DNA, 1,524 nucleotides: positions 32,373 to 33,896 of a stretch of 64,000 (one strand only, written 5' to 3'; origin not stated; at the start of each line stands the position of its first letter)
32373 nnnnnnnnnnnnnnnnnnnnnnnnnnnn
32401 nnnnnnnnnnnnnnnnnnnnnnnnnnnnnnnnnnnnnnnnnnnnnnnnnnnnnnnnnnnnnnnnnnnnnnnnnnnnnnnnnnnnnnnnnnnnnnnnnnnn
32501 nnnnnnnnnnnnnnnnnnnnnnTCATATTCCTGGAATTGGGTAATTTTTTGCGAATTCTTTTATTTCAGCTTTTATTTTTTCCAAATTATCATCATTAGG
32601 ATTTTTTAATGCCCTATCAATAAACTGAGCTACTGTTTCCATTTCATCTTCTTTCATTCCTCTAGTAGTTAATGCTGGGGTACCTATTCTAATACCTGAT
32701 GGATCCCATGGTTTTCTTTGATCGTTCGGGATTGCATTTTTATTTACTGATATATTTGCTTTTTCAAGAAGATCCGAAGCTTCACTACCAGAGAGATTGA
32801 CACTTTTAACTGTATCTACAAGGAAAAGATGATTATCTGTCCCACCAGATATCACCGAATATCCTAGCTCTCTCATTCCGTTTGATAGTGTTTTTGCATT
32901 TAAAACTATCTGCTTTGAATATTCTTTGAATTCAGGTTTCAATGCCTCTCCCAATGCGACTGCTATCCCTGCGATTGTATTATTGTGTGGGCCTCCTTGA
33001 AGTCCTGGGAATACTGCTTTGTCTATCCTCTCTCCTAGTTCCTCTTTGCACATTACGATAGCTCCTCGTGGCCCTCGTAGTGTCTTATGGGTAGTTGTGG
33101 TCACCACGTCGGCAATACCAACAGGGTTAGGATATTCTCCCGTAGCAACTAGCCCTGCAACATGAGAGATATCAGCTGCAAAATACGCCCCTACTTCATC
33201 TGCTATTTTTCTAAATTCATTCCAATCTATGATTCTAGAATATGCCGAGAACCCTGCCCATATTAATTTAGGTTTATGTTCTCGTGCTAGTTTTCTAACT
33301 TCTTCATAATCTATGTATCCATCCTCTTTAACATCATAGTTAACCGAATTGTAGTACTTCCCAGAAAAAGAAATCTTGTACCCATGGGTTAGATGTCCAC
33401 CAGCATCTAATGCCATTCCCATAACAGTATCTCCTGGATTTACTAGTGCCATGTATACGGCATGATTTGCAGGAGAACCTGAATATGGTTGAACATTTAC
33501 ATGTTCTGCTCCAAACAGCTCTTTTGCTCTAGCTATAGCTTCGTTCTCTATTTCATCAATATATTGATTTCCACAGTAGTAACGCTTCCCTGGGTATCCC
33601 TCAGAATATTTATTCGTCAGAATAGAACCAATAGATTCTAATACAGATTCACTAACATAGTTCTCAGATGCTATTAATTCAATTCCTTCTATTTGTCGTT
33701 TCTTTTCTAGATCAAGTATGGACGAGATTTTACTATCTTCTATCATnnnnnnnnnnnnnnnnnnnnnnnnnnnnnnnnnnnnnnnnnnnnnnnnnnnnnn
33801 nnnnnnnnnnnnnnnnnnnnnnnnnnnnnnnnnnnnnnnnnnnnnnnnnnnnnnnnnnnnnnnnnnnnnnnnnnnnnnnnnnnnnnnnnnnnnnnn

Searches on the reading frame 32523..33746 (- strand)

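Call 57: search_protein_families(library=ncbifam, proteins=[window:32523-33746:-], max_evalue=1e-20)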
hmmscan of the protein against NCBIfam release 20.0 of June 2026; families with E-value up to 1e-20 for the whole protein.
window:32523-33746:- (407 aa): 3 families
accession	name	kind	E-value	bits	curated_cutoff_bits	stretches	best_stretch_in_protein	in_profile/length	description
NF000586.1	PRK00011.1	subfamily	1.6e-179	596.9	335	1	5-404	2-403/404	serine hydroxymethyltransferase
NF010094.0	PRK13580.1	equivalog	2e-127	425.8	735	2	107-386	170-451/496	glycine hydroxymethyltransferase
TIGR04506.1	F_threo_transal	equivalog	5.9e-42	144.2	650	1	56-399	65-398/609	fluorothreonine transaldolase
